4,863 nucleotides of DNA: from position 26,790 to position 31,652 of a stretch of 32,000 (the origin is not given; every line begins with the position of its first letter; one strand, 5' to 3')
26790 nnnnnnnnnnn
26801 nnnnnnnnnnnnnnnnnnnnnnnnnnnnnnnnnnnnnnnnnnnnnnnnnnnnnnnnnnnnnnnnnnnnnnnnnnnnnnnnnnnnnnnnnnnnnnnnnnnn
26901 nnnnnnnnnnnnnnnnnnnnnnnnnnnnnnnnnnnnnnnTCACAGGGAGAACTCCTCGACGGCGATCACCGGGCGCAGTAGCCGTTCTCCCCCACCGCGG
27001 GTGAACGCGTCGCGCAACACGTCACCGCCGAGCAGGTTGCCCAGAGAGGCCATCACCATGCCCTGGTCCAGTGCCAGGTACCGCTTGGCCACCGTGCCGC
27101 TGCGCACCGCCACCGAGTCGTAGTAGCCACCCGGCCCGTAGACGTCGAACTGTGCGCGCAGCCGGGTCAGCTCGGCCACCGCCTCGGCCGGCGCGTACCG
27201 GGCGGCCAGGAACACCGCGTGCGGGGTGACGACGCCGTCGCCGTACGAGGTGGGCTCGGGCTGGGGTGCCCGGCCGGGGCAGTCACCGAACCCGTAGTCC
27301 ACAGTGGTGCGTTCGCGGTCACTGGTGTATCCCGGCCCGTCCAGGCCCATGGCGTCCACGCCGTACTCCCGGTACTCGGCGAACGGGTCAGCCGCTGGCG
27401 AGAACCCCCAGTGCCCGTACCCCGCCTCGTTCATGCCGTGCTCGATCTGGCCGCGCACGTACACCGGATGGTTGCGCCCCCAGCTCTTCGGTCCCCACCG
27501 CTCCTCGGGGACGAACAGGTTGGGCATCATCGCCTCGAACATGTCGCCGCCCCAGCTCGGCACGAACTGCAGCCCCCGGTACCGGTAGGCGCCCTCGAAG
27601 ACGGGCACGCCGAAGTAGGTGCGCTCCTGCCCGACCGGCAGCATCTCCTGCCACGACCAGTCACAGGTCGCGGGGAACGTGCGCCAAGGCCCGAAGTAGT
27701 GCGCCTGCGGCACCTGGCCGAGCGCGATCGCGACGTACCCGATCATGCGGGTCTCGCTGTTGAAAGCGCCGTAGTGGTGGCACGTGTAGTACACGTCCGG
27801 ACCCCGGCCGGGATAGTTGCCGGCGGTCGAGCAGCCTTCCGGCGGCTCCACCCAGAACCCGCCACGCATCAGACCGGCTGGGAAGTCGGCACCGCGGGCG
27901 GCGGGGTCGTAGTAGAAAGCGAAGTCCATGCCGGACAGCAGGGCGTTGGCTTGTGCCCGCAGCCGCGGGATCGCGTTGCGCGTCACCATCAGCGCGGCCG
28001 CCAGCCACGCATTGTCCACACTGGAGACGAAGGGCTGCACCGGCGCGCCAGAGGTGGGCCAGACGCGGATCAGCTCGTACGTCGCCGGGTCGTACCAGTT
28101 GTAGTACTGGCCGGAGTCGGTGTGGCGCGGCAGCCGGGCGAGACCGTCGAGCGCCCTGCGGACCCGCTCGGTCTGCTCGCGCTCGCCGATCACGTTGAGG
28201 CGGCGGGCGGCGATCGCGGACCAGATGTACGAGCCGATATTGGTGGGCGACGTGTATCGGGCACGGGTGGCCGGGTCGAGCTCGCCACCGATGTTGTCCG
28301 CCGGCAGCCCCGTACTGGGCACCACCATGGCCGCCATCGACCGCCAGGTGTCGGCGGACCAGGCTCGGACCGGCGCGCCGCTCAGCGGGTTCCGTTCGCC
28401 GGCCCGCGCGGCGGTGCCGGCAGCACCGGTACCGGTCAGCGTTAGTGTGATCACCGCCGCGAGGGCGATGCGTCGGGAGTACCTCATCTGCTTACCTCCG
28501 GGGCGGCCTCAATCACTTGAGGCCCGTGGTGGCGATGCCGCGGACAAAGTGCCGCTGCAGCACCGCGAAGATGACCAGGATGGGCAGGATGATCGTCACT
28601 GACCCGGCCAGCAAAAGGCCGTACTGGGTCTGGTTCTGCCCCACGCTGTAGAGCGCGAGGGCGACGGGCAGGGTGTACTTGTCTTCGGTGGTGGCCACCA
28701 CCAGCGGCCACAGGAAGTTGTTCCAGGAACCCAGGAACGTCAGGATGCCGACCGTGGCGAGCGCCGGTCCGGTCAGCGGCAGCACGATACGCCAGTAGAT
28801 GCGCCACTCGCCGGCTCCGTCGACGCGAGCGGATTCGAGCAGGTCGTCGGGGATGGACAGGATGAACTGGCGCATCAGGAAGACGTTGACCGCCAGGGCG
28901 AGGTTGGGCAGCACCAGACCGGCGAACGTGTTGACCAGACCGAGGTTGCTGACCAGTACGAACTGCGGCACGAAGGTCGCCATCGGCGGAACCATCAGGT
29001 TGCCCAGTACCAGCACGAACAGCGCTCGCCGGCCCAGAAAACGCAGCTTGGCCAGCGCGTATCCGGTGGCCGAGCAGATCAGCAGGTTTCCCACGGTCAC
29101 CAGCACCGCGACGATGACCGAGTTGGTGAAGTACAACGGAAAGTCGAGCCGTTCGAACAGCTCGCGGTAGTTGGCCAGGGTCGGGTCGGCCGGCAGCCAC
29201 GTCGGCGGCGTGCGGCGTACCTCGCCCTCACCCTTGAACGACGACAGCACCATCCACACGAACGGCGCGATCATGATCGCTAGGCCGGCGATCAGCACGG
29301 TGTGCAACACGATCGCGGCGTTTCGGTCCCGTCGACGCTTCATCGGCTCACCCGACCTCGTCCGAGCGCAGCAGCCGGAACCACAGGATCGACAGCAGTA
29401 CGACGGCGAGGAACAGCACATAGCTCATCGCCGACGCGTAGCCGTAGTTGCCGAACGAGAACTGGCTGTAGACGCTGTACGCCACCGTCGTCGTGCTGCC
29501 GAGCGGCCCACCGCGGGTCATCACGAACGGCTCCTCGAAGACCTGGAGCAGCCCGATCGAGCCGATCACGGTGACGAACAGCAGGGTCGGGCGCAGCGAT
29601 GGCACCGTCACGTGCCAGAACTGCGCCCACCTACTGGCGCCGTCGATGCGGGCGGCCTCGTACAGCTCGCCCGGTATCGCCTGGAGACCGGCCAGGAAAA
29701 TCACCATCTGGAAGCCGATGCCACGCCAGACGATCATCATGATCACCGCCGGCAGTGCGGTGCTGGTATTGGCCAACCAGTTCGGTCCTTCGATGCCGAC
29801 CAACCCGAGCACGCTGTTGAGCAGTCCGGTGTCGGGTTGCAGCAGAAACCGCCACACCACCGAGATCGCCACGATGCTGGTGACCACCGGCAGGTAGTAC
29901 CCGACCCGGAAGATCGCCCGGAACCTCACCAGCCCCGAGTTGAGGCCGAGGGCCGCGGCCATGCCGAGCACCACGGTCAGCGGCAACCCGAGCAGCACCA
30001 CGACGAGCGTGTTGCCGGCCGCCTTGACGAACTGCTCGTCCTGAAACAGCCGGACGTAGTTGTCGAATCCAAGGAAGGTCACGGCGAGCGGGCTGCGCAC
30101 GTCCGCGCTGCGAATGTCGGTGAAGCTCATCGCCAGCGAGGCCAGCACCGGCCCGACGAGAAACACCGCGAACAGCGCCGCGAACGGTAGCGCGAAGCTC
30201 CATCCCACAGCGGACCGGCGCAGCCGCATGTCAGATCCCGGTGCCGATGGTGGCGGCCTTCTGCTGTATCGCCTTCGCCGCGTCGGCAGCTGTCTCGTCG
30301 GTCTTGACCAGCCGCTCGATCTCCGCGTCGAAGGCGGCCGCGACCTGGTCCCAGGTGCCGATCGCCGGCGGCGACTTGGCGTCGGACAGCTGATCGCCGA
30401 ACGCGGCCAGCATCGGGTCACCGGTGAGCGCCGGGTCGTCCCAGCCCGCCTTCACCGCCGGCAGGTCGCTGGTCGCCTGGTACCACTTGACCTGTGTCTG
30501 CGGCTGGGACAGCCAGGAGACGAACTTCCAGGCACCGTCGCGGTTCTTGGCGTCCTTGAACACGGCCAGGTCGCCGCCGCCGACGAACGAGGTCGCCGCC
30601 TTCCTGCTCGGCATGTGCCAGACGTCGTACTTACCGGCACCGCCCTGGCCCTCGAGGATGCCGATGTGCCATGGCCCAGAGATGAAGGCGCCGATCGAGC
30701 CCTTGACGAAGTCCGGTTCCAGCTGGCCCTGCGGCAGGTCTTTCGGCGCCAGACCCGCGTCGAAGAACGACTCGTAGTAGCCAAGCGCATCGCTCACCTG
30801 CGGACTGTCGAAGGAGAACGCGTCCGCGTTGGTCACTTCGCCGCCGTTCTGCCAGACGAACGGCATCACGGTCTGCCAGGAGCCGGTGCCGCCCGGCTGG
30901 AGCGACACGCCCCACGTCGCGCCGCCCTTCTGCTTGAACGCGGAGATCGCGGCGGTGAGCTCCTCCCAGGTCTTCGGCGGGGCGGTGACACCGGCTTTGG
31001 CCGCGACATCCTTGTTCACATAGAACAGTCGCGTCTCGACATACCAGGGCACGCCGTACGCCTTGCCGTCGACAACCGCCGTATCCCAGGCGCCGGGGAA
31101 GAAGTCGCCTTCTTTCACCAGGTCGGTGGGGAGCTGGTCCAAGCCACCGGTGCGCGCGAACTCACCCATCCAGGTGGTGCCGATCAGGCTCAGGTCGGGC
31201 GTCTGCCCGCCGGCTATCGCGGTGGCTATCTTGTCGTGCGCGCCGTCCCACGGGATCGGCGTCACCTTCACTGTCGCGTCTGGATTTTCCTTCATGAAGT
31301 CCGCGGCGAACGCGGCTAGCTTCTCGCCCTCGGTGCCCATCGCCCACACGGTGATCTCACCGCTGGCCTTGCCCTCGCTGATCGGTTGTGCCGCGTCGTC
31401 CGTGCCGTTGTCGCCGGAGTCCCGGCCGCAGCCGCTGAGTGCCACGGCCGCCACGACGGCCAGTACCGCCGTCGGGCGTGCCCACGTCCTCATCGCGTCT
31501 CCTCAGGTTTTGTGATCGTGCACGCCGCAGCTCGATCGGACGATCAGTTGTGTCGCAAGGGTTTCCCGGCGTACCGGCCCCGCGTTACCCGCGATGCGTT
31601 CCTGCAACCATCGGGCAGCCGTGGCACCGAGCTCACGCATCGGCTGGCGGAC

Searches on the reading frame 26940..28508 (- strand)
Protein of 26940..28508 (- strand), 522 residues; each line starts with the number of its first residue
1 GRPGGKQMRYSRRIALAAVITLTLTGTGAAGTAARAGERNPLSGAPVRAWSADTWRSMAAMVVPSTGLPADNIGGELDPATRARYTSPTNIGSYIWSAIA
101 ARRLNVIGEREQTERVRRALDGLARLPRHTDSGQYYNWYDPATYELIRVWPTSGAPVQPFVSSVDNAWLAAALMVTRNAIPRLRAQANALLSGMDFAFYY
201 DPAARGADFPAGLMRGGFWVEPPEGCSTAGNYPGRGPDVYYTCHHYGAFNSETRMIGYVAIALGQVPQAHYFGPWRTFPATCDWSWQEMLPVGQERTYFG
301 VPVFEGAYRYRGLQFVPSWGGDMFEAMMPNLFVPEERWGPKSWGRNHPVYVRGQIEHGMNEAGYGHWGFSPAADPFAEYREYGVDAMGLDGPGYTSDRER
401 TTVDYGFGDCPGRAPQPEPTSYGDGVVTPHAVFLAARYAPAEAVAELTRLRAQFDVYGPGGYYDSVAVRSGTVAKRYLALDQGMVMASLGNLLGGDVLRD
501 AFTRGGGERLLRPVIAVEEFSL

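Call 47: search_protein_families(library=pfam, proteins=[window:26940-28508:-], max_evalue=0.0001)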
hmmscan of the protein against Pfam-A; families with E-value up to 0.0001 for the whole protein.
window:26940-28508:- (522 aa): 2 families
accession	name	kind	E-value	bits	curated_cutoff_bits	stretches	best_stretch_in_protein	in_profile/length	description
PF10091.15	Glycoamylase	-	4.4e-12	46.4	27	1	309-495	42-211/221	Putative glucoamylase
PF11329.14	DUF3131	-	9.9e-07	28.5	20.3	1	54-192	6-134/367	Protein of unknown function (DUF3131)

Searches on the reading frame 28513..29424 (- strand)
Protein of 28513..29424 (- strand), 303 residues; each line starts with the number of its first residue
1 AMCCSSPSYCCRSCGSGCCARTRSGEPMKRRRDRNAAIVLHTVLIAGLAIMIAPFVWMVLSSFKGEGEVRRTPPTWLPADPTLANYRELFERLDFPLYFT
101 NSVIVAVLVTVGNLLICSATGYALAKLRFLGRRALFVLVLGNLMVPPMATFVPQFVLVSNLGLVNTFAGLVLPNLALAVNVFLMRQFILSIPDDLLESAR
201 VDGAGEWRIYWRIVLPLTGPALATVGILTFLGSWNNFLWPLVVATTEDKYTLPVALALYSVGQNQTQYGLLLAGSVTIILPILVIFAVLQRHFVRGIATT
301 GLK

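Call 47: search_protein_families(library=pfam, proteins=[window:28513-29424:-], max_evalue=0.0001)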
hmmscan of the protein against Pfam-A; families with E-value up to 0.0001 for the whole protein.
window:28513-29424:- (303 aa): 1 family
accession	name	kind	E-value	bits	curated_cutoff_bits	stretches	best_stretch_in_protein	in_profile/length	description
PF00528.27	BPD_transp_1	-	4.2e-19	69.4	26.4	1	120-297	4-182/184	Binding-protein-dependent transport system inner membrane component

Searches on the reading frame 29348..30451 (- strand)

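Call 47: search_protein_families(library=pfam, proteins=[window:29348-30451:-], max_evalue=0.0001)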
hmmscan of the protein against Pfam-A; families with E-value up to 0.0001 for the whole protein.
window:29348-30451:- (367 aa): 1 family
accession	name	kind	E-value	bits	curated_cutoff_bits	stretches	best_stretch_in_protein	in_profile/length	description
PF00528.27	BPD_transp_1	-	3.7e-15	56.6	26.4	1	160-358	2-172/184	Binding-protein-dependent transport system inner membrane component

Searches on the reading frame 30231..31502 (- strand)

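Call 47: search_protein_families(library=pfam, proteins=[window:30231-31502:-], max_evalue=0.0001)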
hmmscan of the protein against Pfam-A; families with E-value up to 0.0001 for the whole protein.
window:30231-31502:- (423 aa): 2 families
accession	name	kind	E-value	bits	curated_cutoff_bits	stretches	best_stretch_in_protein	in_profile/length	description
PF01547.30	SBP_bac_1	-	2e-45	156.6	26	1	57-337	5-306/307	Bacterial extracellular solute-binding protein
PF13416.11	SBP_bac_8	-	1.5e-41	143.4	27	1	65-364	2-276/279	Bacterial extracellular solute-binding protein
